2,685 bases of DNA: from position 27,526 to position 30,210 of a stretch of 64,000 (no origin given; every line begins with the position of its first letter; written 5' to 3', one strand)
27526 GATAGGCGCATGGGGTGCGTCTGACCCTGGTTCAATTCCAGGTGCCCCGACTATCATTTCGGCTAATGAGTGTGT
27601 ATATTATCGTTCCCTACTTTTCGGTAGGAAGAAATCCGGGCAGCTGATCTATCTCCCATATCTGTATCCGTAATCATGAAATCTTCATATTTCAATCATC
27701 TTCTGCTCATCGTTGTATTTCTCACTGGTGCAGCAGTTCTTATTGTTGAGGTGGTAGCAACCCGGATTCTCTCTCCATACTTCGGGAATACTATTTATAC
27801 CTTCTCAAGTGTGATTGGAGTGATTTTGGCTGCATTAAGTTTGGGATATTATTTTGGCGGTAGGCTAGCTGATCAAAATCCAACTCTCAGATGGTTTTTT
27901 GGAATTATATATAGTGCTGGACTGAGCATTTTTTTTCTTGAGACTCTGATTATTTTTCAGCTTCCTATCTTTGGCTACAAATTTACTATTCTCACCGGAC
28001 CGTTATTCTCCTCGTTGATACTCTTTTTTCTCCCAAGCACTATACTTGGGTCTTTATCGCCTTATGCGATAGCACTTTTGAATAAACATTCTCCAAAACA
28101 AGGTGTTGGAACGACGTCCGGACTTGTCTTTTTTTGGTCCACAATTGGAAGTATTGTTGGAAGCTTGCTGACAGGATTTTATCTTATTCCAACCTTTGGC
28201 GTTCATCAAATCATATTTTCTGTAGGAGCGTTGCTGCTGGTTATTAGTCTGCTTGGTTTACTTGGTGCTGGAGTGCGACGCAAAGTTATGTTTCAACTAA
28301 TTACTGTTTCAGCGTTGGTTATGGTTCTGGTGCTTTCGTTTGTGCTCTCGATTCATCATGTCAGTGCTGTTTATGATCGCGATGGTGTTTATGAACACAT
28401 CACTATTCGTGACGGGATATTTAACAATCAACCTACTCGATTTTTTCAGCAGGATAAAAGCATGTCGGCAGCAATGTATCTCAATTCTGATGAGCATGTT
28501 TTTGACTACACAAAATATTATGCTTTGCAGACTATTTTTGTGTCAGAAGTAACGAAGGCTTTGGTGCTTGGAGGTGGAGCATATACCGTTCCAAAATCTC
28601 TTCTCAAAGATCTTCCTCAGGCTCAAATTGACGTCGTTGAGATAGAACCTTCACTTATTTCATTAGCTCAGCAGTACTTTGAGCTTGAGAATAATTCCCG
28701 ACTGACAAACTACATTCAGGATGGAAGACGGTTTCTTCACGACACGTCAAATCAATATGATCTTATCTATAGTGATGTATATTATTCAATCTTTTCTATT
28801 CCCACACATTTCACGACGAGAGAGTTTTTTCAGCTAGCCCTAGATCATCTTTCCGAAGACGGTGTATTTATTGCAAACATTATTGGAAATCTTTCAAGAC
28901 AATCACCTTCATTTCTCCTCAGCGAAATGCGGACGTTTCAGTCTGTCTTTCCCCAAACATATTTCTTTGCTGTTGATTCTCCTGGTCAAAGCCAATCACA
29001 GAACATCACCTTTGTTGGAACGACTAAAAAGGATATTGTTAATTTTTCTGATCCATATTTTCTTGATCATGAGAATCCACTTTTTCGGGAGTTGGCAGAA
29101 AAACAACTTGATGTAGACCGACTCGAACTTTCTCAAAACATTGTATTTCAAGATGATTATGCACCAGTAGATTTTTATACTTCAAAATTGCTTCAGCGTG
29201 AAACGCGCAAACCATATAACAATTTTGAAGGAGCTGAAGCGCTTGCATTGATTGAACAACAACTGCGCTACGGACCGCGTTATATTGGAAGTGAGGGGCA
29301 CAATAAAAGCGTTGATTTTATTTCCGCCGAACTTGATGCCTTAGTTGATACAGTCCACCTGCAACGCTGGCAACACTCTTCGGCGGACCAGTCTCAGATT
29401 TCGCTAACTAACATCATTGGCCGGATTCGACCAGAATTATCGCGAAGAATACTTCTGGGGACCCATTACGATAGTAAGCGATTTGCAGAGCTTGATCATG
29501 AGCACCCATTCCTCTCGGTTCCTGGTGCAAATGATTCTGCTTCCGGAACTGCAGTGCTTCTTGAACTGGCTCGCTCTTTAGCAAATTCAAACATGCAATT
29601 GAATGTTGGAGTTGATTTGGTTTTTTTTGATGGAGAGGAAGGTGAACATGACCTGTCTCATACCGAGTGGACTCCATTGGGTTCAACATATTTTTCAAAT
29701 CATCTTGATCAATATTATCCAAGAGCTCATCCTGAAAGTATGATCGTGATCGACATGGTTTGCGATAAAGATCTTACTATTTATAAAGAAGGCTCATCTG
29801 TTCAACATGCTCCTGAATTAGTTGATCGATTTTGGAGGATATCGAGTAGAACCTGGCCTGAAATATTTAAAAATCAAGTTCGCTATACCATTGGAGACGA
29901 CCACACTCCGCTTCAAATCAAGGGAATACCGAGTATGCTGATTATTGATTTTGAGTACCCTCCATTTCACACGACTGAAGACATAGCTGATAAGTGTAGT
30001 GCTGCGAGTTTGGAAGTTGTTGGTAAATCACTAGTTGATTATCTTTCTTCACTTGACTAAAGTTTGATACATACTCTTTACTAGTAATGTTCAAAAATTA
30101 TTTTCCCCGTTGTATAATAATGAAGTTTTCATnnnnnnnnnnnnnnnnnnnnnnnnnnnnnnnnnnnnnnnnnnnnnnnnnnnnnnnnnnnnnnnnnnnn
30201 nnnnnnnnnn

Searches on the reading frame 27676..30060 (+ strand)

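Call 9: search_protein_families(library=pfam, proteins=[window:27676-30060:+], max_evalue=0.01)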
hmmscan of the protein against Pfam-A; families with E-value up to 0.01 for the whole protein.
window:27676-30060:+ (794 aa): 3 families
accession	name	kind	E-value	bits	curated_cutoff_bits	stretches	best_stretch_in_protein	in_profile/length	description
PF04389.22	Peptidase_M28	-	7.9e-28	97.9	21.3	1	579-787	1-190/193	Peptidase family M28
PF01564.23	Spermine_synth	-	6.3e-14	52.4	22.9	1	291-452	18-179/186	Spermine/spermidine synthase domain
PF00335.26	Tetraspanin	-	0.0087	16.2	32.1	1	172-235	39-103/225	Tetraspanin family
